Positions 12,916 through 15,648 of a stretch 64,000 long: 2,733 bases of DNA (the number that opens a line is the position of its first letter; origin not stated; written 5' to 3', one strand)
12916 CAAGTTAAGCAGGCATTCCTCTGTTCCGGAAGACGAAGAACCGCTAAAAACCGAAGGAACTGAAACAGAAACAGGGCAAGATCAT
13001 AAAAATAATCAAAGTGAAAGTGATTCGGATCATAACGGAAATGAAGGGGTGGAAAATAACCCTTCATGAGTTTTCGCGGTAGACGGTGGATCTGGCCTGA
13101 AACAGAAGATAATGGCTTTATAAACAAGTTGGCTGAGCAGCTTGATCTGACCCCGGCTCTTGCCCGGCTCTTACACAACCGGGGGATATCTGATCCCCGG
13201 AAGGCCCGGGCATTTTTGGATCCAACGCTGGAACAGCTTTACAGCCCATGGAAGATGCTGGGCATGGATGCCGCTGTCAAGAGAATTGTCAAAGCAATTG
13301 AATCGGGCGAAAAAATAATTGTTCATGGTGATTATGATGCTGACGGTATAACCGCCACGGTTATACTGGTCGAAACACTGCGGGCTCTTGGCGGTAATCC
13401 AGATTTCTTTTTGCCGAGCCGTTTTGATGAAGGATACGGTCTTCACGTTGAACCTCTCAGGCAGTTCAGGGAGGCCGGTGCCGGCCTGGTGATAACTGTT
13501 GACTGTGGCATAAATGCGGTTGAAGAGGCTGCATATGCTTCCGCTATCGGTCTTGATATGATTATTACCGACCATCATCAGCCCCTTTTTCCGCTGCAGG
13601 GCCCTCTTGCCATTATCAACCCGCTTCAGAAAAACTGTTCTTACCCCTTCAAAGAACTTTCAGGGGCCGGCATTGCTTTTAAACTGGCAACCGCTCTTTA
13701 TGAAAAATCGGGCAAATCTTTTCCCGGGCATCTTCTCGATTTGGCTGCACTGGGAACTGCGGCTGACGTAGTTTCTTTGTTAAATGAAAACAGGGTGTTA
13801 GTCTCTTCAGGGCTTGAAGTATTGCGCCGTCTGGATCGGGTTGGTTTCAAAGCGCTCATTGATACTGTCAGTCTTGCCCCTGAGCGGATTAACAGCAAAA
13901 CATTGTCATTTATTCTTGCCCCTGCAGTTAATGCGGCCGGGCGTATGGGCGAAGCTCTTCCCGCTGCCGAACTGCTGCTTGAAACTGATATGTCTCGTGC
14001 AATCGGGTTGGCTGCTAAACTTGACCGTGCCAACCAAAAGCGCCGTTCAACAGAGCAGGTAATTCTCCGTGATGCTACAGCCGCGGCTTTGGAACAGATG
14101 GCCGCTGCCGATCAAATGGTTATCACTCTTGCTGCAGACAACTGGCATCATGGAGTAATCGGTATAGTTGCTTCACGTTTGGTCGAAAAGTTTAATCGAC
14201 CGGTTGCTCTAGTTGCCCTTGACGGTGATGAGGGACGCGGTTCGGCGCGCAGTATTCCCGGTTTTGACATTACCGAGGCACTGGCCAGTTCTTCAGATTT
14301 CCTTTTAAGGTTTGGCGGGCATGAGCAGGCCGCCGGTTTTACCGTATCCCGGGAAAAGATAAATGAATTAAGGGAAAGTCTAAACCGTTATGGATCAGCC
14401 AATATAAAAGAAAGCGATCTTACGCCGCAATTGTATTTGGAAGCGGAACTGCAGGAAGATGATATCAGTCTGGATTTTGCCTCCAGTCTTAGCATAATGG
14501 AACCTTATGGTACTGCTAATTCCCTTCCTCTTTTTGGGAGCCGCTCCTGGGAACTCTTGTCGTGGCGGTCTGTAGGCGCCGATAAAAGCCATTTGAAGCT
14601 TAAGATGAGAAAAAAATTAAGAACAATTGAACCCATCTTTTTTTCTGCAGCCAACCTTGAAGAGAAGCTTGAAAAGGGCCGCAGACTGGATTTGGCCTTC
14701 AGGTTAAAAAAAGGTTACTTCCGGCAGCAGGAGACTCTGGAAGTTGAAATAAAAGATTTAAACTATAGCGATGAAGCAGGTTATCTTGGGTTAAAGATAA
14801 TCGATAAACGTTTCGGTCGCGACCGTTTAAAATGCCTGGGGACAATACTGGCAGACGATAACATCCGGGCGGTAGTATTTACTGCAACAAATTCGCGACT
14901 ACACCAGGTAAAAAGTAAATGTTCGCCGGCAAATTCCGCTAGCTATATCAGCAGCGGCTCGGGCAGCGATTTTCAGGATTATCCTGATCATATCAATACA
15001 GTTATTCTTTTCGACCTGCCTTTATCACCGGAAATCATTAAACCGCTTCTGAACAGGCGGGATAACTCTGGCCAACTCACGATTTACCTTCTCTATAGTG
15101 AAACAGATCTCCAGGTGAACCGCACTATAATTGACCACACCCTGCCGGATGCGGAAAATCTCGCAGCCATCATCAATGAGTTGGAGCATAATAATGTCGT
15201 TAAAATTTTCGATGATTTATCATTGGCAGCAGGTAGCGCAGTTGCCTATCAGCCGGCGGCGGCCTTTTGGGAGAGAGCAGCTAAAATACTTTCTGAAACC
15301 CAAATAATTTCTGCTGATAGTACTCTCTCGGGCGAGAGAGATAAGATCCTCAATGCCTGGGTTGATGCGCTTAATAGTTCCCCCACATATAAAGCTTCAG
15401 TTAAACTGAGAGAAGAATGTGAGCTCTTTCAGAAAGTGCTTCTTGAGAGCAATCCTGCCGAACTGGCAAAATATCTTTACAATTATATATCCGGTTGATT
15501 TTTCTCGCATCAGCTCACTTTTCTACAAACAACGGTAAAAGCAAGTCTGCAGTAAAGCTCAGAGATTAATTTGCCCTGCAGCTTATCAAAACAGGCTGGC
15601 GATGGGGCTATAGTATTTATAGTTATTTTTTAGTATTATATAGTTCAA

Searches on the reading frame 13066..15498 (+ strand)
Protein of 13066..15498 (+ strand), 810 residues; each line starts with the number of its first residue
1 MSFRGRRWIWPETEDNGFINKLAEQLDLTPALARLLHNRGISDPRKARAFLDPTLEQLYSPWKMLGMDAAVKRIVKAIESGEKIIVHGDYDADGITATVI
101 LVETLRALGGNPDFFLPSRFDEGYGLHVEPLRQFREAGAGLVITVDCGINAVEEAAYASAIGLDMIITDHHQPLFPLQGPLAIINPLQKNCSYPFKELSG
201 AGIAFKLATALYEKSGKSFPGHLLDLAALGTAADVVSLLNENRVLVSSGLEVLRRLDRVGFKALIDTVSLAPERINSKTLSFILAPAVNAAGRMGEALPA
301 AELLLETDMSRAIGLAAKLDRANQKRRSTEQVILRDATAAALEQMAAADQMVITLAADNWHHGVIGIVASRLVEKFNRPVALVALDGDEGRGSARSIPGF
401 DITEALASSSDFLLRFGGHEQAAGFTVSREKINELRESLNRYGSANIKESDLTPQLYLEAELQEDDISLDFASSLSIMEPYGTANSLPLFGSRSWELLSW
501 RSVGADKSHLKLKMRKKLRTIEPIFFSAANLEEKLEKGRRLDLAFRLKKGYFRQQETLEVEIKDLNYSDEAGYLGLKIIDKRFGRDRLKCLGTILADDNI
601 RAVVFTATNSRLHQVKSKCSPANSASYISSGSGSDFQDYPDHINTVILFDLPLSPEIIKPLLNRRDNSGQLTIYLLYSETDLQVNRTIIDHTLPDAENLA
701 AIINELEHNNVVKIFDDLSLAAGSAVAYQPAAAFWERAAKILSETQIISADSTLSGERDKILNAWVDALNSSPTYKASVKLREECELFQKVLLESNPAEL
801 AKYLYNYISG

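Call 50: search_protein_families(library=ncbifam, proteins=[window:13066-15498:+], max_evalue=1e-10)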
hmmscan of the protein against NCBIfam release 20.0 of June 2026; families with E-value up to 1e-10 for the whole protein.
window:13066-15498:+ (810 aa): 3 families
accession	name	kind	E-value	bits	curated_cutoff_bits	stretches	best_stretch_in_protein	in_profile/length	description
TIGR00644.1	recJ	equivalog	1.2e-155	518.9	396.9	1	30-565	3-546/546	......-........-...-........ exonuclease RecJ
NF008290.0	PRK11070.1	equivalog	8.8e-95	318.3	900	1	27-565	21-574/577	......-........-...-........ exonuclease RecJ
NF053576.1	RecJ_archaeal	equivalog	1.6e-20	73.4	360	1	73-234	3-146/452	RecJ family nuclease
